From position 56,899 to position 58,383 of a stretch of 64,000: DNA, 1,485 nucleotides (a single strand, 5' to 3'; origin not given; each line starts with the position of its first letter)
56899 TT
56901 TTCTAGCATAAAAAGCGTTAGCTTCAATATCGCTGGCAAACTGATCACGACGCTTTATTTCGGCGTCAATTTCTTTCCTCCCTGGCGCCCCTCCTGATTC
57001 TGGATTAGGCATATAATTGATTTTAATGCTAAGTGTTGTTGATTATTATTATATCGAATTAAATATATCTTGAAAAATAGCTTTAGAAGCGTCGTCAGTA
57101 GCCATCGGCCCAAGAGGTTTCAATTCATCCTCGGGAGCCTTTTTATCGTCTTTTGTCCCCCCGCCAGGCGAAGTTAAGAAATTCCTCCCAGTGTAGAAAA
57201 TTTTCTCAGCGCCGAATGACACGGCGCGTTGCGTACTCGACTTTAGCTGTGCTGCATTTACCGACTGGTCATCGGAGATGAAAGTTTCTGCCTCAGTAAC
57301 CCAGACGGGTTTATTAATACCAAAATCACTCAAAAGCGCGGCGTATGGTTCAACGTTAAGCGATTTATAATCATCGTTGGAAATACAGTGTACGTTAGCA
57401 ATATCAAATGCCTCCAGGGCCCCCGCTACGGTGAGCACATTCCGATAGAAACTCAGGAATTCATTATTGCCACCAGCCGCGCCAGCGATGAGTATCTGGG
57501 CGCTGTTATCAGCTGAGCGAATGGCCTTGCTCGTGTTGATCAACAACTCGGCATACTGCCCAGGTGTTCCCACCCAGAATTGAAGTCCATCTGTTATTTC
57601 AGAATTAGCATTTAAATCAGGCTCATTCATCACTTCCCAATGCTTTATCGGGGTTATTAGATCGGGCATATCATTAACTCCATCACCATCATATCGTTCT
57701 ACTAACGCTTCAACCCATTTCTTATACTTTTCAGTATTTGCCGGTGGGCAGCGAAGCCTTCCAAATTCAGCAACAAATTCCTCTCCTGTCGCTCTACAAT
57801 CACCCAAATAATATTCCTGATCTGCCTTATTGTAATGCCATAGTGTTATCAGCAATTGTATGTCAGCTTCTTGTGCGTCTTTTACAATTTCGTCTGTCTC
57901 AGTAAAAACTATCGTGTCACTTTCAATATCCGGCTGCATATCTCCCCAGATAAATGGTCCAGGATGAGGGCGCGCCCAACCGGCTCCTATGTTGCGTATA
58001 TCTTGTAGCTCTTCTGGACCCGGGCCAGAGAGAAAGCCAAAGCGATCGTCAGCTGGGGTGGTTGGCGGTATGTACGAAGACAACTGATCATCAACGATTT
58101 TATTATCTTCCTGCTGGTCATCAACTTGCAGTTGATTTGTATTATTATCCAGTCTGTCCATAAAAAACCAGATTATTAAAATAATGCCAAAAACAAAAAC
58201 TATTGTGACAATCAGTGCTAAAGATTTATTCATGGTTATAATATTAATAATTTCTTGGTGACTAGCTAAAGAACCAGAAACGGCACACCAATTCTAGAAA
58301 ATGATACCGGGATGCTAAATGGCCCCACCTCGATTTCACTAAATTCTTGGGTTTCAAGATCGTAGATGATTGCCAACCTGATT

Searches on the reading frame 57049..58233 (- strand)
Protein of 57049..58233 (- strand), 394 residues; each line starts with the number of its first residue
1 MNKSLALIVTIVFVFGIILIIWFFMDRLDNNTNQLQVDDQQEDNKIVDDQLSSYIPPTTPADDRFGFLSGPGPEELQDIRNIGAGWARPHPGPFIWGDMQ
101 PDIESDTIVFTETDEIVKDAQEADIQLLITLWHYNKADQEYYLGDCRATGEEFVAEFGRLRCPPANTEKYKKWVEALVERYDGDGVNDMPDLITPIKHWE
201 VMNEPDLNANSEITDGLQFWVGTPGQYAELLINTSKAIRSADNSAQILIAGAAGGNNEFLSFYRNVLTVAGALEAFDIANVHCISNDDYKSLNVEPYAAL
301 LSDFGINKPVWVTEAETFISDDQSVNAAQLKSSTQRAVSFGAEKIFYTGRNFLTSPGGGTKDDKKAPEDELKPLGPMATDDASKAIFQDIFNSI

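Call 9: search_protein_families(library=pfam, proteins=[window:57049-58233:-], max_evalue=0.1)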
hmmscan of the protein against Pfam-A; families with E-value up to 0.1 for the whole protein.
window:57049-58233:- (394 aa): 2 families
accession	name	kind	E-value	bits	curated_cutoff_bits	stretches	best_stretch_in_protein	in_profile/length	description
PF00150.24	Cellulase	-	6.3e-05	23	23.5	1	93-253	41-169/272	Cellulase (glycosyl hydrolase family 5)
PF11790.14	Glyco_hydro_cc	-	0.03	14.3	21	1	196-316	66-172/237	Glycosyl hydrolase catalytic core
